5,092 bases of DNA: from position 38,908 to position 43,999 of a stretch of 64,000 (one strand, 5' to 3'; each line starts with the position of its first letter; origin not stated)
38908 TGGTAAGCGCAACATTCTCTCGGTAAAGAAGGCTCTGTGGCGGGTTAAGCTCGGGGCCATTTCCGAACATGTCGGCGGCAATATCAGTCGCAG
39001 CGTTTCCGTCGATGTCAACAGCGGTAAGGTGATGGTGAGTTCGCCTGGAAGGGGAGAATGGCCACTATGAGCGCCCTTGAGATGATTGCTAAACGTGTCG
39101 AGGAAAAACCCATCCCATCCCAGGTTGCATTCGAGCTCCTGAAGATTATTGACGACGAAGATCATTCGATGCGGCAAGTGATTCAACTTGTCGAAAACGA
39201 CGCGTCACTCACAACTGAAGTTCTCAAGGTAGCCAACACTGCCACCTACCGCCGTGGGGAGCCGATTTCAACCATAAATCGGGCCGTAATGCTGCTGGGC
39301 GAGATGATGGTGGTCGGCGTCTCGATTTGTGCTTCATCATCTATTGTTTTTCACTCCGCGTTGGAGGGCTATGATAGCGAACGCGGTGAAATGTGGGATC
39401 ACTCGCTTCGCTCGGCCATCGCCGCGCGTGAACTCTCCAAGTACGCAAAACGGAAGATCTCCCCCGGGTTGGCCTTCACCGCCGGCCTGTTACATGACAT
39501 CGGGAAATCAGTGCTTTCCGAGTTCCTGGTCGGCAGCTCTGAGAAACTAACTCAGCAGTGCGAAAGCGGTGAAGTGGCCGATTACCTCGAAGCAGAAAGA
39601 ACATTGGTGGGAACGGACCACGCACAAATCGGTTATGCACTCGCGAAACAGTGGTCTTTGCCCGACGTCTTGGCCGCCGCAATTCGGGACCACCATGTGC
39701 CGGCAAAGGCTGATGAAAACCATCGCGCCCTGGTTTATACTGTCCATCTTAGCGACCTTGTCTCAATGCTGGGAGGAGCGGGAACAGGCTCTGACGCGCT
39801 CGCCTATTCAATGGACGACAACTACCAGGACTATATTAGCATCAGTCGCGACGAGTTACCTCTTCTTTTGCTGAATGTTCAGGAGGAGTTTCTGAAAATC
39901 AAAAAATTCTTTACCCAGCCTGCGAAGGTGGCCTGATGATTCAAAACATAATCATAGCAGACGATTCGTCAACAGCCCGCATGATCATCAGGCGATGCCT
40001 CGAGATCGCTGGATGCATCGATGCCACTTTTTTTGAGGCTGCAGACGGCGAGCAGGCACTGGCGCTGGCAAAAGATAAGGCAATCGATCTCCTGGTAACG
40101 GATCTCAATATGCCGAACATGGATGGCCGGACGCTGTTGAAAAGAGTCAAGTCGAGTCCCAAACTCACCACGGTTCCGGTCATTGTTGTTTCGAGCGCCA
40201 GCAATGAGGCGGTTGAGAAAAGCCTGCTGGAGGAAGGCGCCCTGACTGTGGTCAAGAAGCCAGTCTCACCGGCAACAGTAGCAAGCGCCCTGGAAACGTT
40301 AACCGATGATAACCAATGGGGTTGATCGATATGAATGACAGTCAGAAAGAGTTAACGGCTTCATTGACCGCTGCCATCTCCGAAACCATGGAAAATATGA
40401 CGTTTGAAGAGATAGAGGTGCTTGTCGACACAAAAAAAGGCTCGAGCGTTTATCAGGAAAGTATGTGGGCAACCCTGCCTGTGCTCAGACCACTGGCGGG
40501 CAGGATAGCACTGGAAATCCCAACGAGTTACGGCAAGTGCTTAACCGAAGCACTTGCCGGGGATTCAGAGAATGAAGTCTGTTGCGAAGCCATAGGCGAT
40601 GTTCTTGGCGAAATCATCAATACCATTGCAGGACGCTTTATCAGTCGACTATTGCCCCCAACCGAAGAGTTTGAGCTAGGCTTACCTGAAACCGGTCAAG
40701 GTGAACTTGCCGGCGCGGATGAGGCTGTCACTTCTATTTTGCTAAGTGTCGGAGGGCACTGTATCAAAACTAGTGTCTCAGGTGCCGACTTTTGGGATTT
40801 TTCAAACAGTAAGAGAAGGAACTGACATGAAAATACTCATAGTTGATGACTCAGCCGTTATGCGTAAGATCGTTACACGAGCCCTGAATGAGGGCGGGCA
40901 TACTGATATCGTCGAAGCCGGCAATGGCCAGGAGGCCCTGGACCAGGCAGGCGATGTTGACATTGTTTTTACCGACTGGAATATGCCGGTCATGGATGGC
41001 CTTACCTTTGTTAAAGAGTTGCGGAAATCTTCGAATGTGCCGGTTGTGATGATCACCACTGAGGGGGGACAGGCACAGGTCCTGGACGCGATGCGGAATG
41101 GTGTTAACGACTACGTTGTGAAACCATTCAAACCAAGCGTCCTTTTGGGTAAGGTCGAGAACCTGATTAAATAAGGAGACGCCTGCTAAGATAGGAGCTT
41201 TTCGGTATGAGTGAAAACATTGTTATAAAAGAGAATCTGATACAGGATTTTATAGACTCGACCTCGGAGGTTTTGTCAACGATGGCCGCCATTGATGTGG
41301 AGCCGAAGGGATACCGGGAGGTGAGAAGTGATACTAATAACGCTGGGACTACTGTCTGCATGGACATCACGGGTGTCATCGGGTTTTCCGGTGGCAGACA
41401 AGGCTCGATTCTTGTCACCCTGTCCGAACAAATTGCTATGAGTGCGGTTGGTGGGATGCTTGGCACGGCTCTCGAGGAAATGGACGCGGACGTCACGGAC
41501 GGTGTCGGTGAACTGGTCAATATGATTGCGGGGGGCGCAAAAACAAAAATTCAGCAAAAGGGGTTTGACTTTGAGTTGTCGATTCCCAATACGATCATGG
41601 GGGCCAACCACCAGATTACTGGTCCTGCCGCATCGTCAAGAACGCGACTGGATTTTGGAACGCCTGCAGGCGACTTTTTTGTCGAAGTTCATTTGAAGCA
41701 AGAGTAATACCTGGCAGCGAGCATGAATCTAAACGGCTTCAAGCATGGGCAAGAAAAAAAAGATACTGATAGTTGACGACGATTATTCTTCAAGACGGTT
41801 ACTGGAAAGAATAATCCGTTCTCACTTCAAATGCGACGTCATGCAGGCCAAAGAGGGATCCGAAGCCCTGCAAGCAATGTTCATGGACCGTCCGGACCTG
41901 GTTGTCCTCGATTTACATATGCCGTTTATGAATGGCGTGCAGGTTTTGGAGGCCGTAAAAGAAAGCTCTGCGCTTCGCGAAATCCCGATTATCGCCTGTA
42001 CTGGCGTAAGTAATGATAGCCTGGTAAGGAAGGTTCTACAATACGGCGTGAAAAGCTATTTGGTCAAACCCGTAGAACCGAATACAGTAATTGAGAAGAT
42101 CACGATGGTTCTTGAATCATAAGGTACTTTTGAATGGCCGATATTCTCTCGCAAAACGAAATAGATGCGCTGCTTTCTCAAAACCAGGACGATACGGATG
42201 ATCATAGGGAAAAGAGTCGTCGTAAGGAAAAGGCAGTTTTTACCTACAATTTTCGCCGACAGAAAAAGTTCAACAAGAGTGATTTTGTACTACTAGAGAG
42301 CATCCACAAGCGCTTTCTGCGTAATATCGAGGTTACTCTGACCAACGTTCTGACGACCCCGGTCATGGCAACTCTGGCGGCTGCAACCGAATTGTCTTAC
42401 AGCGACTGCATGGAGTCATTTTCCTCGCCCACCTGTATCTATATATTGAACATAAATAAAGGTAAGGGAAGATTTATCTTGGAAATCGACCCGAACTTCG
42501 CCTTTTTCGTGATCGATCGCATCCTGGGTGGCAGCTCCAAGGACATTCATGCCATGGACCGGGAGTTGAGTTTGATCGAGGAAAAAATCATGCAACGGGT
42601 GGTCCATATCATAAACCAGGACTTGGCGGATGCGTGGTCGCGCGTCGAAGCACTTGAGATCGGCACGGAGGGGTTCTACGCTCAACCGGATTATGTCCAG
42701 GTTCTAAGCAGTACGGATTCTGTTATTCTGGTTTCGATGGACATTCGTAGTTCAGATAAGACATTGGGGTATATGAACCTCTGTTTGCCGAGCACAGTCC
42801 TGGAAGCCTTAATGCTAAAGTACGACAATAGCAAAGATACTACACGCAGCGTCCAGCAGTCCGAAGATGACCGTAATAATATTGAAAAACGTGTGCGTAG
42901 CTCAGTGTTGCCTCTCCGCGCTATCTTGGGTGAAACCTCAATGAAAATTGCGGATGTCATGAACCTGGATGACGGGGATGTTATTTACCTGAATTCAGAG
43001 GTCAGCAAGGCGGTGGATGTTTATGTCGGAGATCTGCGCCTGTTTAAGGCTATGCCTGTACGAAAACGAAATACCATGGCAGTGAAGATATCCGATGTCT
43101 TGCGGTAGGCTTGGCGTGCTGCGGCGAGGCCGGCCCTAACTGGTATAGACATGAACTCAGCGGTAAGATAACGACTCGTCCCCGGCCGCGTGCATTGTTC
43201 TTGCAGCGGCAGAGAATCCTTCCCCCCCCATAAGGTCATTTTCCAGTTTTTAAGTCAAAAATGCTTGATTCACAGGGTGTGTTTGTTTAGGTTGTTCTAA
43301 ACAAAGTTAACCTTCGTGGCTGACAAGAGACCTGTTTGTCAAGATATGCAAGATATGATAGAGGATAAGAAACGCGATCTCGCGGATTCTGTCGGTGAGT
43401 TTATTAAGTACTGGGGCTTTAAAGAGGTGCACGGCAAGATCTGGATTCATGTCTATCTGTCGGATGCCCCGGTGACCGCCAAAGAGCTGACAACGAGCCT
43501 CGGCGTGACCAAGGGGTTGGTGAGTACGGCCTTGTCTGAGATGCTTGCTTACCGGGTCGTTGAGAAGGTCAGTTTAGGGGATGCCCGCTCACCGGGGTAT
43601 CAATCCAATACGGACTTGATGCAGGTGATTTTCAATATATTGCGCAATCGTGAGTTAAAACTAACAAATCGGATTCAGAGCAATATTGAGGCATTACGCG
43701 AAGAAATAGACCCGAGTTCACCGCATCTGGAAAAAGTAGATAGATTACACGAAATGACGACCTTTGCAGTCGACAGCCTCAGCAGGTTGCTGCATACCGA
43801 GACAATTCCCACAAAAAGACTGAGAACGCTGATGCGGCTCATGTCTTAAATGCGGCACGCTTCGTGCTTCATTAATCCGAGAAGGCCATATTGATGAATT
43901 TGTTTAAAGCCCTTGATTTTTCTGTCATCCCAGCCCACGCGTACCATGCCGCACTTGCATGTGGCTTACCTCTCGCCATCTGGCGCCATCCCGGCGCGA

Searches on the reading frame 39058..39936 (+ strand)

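Call 33: search_protein_families(library=pfam, proteins=[window:39058-39936:+], max_evalue=0.01)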
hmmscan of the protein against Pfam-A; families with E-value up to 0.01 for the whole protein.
window:39058-39936:+ (292 aa): 3 families
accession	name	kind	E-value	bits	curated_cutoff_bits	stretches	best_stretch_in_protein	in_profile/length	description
PF08668.18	HDOD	-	1.9e-47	161.8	22.9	1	18-215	2-196/196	HDOD domain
PF01966.28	HD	-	4.5e-11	43.5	22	1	113-217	2-90/116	HD domain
PF18019.7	Cas3_HD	-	7.2e-05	23.3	23.1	1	111-224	28-141/207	Cas3, HD domain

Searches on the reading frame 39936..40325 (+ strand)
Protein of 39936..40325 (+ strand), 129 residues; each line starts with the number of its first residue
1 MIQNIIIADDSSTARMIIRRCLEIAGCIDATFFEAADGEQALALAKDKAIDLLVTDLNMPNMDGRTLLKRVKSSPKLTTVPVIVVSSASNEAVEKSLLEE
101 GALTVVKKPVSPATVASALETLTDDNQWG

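Call 33: search_protein_families(library=pfam, proteins=[window:39936-40325:+], max_evalue=0.01)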
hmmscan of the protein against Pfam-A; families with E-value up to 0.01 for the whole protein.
window:39936-40325:+ (129 aa): 2 families
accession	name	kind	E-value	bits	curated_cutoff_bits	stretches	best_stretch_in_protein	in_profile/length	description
PF00072.30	Response_reg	-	3.2e-24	85.7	30.2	1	5-119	1-110/111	Response regulator receiver domain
PF21332.3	AmiR_N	-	0.005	17.3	27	1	48-119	39-107/111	AmiR, N-terminal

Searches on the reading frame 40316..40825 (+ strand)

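Call 33: search_protein_families(library=pfam, proteins=[window:40316-40825:+], max_evalue=0.01)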
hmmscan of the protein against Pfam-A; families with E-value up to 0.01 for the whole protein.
window:40316-40825:+ (169 aa): 1 family
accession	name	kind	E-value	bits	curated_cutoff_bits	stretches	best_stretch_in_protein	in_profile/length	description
PF13690.11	CheX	-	1.8e-08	34.8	27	1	61-132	12-78/94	Chemotaxis phosphatase CheX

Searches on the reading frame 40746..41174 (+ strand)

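Call 33: search_protein_families(library=pfam, proteins=[window:40746-41174:+], max_evalue=0.01)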
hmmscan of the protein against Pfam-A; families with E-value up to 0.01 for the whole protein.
window:40746-41174:+ (142 aa): 1 family
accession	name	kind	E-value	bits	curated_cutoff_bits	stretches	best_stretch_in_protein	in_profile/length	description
PF00072.30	Response_reg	-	3.4e-27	95.3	30.2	1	30-137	1-110/111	Response regulator receiver domain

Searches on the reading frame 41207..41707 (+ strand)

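Call 33: search_protein_families(library=pfam, proteins=[window:41207-41707:+], max_evalue=0.01)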
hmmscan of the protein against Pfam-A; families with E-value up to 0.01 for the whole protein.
window:41207-41707:+ (166 aa): 2 families
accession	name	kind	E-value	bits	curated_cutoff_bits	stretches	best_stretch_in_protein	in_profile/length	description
PF13690.11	CheX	-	8.3e-24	83.9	27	1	54-150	1-93/94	Chemotaxis phosphatase CheX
PF04509.17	CheC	-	0.00013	22.3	22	1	100-129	6-36/38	CheC-like family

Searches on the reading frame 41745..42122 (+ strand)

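Call 33: search_protein_families(library=pfam, proteins=[window:41745-42122:+], max_evalue=0.01)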
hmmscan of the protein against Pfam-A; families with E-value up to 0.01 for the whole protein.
window:41745-42122:+ (125 aa): 1 family
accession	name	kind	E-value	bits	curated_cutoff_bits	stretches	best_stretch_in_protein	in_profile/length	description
PF00072.30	Response_reg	-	3.3e-26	92.1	30.2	1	7-119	1-110/111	Response regulator receiver domain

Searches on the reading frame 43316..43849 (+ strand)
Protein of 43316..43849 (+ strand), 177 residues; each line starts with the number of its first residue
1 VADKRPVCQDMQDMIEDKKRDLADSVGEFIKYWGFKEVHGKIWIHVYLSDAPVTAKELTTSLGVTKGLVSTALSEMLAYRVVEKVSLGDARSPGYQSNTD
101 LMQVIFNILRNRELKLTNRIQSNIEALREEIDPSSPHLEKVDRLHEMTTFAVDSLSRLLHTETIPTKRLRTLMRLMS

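Call 33: search_protein_families(library=pfam, proteins=[window:43316-43849:+], max_evalue=0.01)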
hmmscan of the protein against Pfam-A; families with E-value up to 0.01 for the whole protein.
window:43316-43849:+ (177 aa): 1 family
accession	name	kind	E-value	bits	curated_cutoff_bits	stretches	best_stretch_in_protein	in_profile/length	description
PF12802.13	MarR_2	-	3.8e-05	24.2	27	1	47-91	13-60/61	MarR family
